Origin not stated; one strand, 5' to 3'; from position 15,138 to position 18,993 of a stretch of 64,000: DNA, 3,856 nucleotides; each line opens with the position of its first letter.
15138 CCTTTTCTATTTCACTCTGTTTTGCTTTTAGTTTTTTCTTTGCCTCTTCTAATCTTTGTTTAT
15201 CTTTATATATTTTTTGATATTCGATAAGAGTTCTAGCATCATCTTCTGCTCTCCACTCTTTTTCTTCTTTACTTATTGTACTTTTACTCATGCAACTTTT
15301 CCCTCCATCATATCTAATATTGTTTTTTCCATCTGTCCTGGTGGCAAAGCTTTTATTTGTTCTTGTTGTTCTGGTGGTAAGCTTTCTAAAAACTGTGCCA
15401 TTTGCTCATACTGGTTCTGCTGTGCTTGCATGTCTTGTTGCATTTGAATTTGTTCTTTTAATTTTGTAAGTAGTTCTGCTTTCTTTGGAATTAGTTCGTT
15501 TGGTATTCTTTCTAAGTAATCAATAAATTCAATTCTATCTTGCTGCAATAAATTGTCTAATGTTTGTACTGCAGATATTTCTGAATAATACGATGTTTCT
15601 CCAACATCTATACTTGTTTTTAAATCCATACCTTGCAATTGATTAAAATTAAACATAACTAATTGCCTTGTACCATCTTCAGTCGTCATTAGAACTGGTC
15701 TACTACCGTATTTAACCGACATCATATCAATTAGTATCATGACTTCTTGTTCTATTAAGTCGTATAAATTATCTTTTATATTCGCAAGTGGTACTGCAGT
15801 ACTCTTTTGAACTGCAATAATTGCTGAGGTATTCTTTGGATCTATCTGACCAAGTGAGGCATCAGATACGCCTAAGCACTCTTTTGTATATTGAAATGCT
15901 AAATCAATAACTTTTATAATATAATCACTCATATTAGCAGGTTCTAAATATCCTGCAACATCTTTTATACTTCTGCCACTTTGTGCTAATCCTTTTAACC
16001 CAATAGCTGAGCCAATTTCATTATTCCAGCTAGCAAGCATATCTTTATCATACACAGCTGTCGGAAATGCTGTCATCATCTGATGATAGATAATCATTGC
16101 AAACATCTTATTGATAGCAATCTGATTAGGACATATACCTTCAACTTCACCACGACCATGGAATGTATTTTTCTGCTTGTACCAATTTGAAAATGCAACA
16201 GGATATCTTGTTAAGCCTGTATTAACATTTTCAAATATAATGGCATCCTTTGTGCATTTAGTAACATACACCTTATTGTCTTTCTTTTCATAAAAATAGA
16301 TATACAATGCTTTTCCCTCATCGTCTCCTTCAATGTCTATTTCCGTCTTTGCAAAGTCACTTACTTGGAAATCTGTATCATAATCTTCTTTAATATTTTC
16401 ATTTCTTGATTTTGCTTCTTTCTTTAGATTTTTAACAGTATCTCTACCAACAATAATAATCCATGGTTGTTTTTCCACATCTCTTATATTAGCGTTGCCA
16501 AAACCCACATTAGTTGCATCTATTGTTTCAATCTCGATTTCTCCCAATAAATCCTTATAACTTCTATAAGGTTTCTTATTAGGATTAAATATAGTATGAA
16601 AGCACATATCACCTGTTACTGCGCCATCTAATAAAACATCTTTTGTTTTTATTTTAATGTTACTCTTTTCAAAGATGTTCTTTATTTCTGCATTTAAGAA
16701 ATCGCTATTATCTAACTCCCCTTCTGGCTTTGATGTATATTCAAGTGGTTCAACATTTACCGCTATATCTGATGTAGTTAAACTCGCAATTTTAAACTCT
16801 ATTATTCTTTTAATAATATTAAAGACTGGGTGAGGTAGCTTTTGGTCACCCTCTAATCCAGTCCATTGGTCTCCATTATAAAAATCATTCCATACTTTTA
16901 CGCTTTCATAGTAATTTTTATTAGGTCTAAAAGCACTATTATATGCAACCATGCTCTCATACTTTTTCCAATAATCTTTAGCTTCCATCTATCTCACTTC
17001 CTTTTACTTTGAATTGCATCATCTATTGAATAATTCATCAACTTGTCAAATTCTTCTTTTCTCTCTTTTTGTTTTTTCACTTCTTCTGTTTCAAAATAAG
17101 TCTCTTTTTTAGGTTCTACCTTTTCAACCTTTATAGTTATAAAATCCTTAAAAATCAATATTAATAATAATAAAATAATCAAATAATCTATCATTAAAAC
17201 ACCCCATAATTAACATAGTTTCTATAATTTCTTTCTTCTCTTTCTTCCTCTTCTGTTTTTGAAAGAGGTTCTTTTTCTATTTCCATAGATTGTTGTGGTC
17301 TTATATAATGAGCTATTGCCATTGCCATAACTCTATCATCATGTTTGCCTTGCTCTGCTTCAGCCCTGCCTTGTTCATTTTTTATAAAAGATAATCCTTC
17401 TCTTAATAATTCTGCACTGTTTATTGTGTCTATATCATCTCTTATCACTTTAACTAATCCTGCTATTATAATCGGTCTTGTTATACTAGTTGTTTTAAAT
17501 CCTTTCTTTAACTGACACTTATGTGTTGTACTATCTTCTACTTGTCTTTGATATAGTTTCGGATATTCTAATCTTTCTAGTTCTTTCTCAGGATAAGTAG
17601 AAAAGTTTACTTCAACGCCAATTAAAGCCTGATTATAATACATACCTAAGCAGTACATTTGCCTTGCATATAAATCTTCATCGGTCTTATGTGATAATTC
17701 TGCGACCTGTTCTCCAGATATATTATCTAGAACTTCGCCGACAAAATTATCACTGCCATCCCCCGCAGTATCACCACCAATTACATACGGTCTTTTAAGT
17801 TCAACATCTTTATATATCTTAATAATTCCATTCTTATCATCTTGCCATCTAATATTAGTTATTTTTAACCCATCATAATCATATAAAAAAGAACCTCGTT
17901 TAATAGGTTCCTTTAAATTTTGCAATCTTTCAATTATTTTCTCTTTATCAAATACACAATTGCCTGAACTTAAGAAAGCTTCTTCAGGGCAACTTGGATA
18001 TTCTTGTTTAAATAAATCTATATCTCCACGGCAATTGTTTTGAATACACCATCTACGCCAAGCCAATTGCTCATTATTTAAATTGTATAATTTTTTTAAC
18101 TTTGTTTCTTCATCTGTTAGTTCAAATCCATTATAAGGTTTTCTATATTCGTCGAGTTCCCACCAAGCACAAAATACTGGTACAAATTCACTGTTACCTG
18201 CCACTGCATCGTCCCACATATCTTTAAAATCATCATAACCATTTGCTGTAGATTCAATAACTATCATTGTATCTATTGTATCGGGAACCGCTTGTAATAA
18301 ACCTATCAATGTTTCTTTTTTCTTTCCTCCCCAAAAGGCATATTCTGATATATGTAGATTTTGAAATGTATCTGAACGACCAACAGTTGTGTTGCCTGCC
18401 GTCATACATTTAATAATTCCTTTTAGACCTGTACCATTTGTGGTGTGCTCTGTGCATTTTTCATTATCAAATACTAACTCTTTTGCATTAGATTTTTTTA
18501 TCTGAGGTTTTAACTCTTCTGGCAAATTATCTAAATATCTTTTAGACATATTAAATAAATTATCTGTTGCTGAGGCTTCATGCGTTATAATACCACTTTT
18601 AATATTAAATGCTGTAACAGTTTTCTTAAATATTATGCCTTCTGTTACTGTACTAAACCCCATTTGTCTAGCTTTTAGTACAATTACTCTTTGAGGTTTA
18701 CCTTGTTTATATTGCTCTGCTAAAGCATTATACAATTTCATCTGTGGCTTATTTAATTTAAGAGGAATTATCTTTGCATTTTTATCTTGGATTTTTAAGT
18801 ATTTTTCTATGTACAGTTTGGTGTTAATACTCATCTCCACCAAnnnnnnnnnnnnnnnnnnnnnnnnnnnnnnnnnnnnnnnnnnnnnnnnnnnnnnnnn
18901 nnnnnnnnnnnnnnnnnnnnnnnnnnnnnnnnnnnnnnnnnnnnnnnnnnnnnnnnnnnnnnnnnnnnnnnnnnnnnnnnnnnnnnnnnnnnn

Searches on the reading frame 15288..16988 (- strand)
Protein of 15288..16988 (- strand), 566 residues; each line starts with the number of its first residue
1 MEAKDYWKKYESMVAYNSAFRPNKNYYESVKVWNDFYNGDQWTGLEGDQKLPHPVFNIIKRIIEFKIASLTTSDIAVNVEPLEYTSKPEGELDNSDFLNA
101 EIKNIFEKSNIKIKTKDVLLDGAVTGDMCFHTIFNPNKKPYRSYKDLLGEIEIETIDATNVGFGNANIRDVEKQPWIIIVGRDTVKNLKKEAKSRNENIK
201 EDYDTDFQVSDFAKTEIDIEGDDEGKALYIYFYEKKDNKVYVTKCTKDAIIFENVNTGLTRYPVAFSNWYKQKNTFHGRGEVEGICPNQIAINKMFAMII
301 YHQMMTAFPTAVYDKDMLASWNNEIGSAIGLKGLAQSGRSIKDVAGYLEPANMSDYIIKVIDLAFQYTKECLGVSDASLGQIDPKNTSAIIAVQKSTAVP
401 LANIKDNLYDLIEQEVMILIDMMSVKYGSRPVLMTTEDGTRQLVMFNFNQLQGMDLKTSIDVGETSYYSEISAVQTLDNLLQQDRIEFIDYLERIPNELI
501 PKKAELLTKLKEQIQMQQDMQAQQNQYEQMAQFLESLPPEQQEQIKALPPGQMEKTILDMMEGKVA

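Call 7: search_protein_families(library=pfam, proteins=[window:15288-16988:-], max_evalue=0.01)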
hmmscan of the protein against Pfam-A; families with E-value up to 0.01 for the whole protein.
window:15288-16988:- (566 aa): 1 family
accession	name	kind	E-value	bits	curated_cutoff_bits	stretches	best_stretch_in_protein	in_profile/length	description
PF16510.12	P22_portal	-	2.7e-23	82.8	26.1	1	20-545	8-580/594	Phage P22-like portal protein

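Call 8: search_protein_families(library=phrogs, proteins=[window:15288-16988:-], max_evalue=0.001)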
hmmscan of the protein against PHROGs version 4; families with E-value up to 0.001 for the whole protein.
window:15288-16988:- (566 aa): 2 families
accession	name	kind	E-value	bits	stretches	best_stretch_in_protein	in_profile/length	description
phrog_156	-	head and packaging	3.6e-43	149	1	15-556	18-609/681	portal protein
phrog_332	-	connector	1.7e-06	27.7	1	100-320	112-318/560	head-tail adaptor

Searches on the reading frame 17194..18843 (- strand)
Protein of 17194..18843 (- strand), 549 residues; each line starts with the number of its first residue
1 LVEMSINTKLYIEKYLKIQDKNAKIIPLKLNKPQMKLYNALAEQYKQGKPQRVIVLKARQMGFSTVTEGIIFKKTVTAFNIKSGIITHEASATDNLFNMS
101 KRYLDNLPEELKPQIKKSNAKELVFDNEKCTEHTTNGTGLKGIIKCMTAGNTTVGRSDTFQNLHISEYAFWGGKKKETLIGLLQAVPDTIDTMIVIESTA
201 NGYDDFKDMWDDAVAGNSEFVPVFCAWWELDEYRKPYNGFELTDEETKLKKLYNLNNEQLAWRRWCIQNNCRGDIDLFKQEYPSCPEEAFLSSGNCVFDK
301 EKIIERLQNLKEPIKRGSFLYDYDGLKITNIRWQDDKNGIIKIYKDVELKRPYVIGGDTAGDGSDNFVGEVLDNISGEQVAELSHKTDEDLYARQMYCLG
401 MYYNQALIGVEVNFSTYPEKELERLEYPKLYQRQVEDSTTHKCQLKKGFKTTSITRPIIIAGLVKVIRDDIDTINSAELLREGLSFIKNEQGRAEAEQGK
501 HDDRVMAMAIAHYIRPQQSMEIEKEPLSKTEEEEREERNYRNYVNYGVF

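Call 7: search_protein_families(library=pfam, proteins=[window:17194-18843:-], max_evalue=0.01)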
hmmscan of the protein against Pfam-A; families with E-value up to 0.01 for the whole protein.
window:17194-18843:- (549 aa): 0 families

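Call 8: search_protein_families(library=phrogs, proteins=[window:17194-18843:-], max_evalue=0.001)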
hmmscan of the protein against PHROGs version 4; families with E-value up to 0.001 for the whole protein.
window:17194-18843:- (549 aa): 6 families
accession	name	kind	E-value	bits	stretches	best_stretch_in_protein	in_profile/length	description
phrog_38407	-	unknown function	3.8e-19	69.9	1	223-522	41-355/370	-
phrog_2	-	head and packaging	1e-18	68.5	1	17-518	256-598/807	terminase large subunit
phrog_24361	-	head and packaging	2.8e-17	64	1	380-528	1-151/162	terminase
phrog_26724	-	unknown function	8.8e-15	55.8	1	11-202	16-185/192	-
phrog_5989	-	head and packaging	2e-08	34.8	1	11-129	124-235/347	terminase large subunit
phrog_6681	-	head and packaging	1.7e-06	27.7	0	48-215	175-352/758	terminase large subunit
